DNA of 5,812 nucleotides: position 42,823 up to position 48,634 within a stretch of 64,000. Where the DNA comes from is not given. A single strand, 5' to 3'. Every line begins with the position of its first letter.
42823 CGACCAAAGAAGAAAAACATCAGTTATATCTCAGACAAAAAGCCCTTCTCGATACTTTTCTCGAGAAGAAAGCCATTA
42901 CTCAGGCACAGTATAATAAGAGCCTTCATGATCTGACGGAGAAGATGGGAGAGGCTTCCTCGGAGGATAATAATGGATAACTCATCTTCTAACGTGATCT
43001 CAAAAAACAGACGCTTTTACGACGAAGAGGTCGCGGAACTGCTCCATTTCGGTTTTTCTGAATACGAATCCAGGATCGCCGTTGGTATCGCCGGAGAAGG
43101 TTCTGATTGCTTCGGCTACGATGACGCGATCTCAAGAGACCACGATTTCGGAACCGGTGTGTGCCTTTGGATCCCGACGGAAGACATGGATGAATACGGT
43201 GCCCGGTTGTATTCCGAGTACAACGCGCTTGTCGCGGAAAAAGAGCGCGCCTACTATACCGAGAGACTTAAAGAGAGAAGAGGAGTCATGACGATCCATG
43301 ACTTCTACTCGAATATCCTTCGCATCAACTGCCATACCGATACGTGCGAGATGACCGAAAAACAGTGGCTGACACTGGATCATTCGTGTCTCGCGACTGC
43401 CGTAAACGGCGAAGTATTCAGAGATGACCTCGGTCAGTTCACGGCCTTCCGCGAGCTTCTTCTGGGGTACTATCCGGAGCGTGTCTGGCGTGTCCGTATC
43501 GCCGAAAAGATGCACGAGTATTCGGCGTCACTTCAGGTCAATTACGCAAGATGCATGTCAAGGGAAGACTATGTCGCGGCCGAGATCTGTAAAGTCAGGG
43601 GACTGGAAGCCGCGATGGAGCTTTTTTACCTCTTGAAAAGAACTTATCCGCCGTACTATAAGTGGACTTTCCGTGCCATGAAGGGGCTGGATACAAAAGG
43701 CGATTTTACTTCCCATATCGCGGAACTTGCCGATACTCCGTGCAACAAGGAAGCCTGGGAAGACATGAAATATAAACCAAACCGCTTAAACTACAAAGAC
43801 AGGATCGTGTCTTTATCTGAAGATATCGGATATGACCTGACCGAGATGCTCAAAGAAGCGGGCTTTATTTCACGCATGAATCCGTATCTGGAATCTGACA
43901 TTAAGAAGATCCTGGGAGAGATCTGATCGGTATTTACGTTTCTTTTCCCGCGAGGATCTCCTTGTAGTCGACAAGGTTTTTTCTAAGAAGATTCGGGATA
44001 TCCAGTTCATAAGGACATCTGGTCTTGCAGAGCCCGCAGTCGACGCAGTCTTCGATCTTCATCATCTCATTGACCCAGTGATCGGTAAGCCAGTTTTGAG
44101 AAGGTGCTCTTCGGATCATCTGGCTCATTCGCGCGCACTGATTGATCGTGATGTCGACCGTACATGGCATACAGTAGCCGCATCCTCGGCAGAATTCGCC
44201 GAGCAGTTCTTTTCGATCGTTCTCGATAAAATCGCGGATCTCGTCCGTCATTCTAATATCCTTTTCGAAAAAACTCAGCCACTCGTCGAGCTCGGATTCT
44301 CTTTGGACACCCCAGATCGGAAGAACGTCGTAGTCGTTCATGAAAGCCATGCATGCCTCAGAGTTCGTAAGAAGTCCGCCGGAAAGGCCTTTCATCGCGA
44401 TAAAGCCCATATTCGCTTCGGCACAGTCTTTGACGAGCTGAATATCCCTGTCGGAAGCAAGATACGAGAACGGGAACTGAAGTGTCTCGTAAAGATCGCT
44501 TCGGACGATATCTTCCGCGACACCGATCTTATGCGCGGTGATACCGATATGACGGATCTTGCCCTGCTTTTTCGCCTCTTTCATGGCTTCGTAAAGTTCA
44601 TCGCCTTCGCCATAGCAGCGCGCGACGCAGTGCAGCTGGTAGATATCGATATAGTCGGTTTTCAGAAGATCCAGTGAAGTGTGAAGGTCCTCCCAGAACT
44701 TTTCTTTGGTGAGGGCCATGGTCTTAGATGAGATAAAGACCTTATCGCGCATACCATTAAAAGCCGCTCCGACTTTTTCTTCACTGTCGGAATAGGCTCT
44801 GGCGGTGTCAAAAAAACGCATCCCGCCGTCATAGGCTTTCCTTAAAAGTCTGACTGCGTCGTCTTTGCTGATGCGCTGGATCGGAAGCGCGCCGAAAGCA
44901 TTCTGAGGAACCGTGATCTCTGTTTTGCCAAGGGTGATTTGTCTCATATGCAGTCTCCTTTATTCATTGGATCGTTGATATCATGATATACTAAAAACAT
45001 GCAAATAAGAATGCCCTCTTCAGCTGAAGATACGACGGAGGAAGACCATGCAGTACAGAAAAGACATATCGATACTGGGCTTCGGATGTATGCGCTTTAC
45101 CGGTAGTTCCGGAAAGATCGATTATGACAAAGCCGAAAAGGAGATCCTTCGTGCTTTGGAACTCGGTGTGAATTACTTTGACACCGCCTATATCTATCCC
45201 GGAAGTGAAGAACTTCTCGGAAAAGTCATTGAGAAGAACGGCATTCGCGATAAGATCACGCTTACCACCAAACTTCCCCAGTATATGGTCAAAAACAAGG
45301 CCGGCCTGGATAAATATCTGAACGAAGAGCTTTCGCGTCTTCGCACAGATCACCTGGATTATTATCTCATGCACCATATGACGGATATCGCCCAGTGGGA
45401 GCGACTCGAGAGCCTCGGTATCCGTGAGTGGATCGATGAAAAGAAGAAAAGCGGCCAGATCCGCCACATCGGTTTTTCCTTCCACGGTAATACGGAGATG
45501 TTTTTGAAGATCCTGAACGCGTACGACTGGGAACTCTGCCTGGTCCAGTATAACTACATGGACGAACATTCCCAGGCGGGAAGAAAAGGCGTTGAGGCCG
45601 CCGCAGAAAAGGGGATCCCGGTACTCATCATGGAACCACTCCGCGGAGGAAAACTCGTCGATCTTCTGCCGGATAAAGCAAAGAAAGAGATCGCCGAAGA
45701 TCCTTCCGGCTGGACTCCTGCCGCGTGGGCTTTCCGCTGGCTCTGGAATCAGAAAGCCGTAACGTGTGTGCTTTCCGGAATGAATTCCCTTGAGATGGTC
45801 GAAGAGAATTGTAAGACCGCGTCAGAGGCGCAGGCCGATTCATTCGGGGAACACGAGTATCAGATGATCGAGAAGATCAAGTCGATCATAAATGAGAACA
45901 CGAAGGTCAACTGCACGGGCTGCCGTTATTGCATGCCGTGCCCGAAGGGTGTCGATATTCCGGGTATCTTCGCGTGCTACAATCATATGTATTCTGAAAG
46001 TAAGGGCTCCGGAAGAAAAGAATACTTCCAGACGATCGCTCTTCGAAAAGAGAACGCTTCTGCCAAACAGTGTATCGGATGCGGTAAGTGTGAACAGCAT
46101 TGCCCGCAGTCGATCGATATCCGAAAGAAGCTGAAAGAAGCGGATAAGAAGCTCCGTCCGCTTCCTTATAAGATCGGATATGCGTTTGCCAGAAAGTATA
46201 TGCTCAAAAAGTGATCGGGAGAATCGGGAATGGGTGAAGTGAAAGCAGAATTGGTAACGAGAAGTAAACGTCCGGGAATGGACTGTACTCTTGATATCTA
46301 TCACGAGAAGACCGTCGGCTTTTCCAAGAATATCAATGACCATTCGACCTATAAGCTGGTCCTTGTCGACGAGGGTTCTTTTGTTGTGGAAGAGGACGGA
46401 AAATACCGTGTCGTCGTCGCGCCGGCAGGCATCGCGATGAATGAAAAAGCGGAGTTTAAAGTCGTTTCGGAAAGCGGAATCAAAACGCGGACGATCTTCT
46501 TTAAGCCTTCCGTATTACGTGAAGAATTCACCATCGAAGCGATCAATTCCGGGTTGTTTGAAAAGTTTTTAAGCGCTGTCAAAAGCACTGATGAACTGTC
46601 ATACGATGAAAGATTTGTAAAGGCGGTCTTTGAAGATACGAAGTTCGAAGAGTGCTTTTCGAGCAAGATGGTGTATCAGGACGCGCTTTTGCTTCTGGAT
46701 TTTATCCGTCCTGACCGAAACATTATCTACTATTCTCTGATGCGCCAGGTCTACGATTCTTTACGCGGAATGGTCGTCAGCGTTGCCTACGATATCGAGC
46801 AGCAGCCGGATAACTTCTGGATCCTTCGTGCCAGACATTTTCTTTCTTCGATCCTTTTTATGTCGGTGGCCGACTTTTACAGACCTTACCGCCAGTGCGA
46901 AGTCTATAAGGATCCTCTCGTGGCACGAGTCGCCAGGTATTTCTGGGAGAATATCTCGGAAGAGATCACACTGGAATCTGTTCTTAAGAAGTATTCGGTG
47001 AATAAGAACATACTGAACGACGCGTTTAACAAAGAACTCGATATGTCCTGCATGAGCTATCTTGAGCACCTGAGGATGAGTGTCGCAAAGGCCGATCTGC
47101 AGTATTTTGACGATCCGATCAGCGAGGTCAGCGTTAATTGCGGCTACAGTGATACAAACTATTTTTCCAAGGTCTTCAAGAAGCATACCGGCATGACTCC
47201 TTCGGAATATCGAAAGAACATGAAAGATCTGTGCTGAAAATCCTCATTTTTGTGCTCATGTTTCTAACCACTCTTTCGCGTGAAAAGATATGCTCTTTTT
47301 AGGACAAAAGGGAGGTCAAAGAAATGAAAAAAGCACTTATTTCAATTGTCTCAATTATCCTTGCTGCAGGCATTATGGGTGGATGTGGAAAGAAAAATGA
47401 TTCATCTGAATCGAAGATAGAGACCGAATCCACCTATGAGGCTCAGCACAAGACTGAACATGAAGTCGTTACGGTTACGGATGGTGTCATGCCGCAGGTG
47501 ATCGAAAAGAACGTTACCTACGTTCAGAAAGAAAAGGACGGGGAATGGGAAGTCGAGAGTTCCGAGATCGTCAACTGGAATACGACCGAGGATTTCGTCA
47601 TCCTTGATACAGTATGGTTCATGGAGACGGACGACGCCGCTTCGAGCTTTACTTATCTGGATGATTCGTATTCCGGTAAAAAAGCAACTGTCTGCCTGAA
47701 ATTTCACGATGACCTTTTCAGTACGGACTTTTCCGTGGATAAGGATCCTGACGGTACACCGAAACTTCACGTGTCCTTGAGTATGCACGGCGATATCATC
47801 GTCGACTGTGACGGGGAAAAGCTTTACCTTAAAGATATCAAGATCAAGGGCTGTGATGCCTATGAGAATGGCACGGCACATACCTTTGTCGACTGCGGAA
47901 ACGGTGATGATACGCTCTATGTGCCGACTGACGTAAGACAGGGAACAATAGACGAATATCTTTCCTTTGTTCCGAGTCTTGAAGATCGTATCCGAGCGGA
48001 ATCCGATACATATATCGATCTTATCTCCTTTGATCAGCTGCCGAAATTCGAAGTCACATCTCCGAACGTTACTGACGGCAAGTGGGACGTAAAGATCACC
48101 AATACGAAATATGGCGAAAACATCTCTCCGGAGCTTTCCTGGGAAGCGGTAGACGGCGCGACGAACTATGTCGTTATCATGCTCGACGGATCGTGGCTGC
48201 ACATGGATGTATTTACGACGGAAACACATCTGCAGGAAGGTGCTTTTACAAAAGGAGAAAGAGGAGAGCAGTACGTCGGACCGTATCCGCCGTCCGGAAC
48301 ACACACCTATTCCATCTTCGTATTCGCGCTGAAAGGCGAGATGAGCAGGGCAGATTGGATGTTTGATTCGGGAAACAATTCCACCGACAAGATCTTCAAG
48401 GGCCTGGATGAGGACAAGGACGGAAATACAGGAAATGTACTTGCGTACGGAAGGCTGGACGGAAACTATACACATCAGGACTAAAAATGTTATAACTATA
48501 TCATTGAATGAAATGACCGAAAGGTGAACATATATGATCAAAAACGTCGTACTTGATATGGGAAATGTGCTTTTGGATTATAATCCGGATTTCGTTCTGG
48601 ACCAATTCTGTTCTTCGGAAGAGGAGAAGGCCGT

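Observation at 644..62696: Hyper-abundant oriented word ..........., enriched at cistron boundaries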

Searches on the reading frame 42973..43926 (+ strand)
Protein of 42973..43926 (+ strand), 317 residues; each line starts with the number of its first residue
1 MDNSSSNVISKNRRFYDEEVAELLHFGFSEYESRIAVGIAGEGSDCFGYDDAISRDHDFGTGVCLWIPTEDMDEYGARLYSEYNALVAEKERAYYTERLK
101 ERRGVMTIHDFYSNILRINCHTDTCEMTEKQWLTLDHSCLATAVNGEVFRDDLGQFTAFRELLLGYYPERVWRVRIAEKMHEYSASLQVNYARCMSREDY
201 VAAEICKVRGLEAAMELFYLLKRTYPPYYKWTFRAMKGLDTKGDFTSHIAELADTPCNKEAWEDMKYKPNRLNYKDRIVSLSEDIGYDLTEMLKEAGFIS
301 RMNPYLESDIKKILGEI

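Call 21: search_protein_families(library=pfam, proteins=[window:42973-43926:+], max_evalue=0.00001)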
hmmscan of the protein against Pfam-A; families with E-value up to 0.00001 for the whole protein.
window:42973-43926:+ (317 aa): 1 family
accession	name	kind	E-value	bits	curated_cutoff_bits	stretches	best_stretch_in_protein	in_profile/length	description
PF13228.11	DUF4037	-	1.5e-32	112.8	22.1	1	132-232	1-101/101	Domain of unknown function (DUF4037)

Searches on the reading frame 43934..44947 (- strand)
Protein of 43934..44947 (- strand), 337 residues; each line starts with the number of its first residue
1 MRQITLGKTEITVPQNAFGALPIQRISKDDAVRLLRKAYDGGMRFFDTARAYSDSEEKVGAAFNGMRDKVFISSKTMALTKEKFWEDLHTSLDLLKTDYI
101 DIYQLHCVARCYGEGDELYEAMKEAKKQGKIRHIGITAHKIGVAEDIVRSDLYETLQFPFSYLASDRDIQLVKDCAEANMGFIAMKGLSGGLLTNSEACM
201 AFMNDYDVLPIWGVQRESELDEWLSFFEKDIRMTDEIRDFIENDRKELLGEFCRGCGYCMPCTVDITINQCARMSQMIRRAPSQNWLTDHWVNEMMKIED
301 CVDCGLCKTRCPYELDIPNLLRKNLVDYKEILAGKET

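Call 21: search_protein_families(library=pfam, proteins=[window:43934-44947:-], max_evalue=0.00001)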
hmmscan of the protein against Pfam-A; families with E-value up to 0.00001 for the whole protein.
window:43934-44947:- (337 aa): 2 families
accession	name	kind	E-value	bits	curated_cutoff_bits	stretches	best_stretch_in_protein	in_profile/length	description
PF00248.27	Aldo_ket_red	-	1.3e-35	123.3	24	1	24-197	14-201/291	Aldo/keto reductase family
PF13534.11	Fer4_17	-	4e-09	37.3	22.2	1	252-316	1-61/61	4Fe-4S dicluster domain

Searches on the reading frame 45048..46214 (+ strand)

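Call 21: search_protein_families(library=pfam, proteins=[window:45048-46214:+], max_evalue=0.00001)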
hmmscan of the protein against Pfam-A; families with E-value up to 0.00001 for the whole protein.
window:45048-46214:+ (388 aa): 5 families
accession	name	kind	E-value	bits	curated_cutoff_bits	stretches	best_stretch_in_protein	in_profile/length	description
PF00248.27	Aldo_ket_red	-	6.1e-38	131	24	1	10-259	2-275/291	Aldo/keto reductase family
PF13187.11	Fer4_9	-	2.9e-08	34.1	27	1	288-355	1-50/52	4Fe-4S dicluster domain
PF13534.11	Fer4_17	-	6.5e-07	30.2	22.2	1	288-357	1-61/61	4Fe-4S dicluster domain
PF13746.11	Fer4_18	-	8.4e-07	29.6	27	0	324-363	44-82/114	4Fe-4S dicluster domain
PF13183.11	Fer4_8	-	5.3e-06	27.3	27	0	288-356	4-68/68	4Fe-4S dicluster domain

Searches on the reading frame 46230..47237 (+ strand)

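Call 21: search_protein_families(library=pfam, proteins=[window:46230-47237:+], max_evalue=0.00001)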
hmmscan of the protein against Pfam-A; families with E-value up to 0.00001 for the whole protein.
window:46230-47237:+ (335 aa): 2 families
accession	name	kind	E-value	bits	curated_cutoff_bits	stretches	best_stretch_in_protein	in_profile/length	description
PF12833.13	HTH_18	-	2.3e-19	69.9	33.6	1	255-329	5-79/80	Helix-turn-helix domain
PF00165.29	HTH_AraC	-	1.9e-14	53.8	26.6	1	296-329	10-42/42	Bacterial regulatory helix-turn-helix proteins, AraC family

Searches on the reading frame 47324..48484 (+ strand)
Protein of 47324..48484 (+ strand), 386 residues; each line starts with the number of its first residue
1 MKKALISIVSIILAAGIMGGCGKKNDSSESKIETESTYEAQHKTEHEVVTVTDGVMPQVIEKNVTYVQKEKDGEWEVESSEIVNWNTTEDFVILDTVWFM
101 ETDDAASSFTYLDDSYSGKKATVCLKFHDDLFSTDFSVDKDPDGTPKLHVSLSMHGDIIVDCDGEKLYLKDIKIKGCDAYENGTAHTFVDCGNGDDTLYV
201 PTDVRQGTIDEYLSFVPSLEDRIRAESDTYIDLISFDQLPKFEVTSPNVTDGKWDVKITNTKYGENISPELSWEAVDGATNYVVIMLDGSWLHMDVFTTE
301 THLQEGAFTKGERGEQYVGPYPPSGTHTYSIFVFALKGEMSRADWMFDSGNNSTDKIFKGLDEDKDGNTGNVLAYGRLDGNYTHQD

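Call 21: search_protein_families(library=pfam, proteins=[window:47324-48484:+], max_evalue=0.00001)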
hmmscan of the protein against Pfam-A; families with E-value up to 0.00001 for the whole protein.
window:47324-48484:+ (386 aa): 1 family
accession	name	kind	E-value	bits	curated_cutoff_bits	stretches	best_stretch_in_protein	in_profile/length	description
PF01161.25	PBP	-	4.7e-11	43.6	24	1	261-351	7-106/135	Phosphatidylethanolamine-binding protein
